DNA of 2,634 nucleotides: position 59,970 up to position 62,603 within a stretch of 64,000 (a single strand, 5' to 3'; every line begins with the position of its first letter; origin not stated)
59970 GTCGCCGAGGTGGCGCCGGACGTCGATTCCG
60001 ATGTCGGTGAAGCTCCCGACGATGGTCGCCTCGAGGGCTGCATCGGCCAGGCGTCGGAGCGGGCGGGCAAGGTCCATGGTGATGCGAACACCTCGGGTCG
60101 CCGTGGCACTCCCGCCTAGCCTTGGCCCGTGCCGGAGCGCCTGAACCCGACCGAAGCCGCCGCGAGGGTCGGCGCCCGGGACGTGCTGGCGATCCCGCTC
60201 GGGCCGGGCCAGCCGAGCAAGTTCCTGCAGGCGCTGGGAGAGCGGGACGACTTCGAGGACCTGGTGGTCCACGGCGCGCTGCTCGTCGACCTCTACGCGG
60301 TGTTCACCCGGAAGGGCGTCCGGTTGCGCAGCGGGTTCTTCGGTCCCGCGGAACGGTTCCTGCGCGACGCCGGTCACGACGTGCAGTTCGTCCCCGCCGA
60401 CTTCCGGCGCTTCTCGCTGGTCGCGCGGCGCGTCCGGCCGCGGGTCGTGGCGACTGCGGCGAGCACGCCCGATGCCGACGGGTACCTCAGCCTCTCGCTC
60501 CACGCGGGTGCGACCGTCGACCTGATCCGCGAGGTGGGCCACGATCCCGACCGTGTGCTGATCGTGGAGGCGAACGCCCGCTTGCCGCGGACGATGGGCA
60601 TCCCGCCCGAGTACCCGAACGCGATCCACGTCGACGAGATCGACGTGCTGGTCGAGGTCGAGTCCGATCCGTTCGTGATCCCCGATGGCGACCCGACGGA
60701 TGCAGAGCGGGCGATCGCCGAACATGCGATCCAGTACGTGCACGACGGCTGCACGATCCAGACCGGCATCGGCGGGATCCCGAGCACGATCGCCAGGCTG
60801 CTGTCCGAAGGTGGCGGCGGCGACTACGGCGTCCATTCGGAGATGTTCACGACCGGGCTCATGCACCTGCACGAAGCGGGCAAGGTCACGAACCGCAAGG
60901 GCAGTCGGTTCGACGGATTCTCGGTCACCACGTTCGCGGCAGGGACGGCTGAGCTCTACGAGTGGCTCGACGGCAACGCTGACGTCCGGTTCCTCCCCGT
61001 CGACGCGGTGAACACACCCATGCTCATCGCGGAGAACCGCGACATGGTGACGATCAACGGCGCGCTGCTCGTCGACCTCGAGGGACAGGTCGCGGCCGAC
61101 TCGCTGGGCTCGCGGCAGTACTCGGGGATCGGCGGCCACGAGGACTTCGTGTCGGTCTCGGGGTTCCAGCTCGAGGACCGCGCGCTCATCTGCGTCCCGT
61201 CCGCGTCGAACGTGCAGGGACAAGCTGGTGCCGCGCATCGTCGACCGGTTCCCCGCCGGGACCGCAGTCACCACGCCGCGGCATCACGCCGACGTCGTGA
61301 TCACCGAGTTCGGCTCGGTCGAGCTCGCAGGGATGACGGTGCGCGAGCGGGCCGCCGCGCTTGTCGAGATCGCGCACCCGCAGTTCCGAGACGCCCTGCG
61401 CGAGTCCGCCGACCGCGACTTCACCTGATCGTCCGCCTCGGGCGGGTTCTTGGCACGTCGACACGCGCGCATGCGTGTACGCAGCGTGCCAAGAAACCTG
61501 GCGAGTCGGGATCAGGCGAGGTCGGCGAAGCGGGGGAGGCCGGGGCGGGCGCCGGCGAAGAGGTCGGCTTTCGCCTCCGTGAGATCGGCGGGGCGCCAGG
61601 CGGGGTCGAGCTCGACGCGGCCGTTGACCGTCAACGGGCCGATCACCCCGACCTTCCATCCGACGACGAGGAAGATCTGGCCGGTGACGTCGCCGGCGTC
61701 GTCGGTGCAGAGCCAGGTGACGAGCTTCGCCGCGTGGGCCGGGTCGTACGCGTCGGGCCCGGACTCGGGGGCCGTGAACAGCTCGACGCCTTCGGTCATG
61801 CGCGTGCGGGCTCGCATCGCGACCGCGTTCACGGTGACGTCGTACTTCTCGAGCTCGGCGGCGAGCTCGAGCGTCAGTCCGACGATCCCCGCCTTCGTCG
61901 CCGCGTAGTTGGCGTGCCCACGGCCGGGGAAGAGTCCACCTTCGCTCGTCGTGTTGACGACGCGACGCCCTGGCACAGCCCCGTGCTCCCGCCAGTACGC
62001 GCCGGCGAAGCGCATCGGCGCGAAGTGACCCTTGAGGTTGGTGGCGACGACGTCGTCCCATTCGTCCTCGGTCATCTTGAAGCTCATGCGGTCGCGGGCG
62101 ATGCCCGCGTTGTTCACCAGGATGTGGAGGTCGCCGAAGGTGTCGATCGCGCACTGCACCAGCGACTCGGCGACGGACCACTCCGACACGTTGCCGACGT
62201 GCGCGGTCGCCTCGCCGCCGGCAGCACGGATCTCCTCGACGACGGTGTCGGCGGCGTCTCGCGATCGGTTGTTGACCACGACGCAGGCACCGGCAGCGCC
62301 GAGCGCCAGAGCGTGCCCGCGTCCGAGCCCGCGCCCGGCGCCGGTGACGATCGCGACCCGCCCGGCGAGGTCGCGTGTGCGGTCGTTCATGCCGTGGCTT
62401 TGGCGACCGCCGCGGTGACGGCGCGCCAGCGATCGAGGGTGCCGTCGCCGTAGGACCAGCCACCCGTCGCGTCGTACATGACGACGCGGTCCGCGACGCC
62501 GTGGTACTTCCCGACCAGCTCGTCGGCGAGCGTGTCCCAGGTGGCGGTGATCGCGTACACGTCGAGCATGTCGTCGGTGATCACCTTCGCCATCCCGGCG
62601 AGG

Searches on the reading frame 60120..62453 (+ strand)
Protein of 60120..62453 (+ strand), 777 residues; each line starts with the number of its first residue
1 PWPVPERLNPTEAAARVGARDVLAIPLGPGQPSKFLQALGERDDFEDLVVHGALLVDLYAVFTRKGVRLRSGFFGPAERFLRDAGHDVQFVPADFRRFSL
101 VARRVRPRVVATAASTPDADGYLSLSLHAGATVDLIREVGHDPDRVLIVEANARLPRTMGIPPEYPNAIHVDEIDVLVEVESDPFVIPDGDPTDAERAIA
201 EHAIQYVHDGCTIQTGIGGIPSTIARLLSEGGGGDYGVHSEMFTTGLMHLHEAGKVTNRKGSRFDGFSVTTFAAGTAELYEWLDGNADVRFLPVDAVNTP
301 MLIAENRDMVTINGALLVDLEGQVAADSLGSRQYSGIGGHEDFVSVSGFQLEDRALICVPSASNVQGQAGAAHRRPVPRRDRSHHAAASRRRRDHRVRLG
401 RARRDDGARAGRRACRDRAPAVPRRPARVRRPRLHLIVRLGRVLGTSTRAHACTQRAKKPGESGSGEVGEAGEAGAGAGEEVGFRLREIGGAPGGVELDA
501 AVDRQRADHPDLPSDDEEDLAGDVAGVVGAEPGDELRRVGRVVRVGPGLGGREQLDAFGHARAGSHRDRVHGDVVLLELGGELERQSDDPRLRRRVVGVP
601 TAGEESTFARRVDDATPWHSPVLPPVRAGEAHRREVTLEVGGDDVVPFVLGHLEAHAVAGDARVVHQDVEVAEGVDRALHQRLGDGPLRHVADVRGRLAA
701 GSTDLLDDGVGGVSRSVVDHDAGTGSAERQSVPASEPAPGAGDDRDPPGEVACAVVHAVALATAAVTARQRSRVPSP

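Call 88: search_protein_families(library=ncbifam, proteins=[window:60120-62453:+], max_evalue=1e-8)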
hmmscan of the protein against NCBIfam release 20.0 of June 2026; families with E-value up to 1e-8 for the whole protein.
window:60120-62453:+ (777 aa): 1 family
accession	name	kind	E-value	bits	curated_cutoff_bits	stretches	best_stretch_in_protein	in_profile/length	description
TIGR03948.1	butyr_acet_CoA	equivalog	4.7e-39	134.4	674.8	1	31-379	34-380/445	butyryl-CoA:acetate CoA-transferase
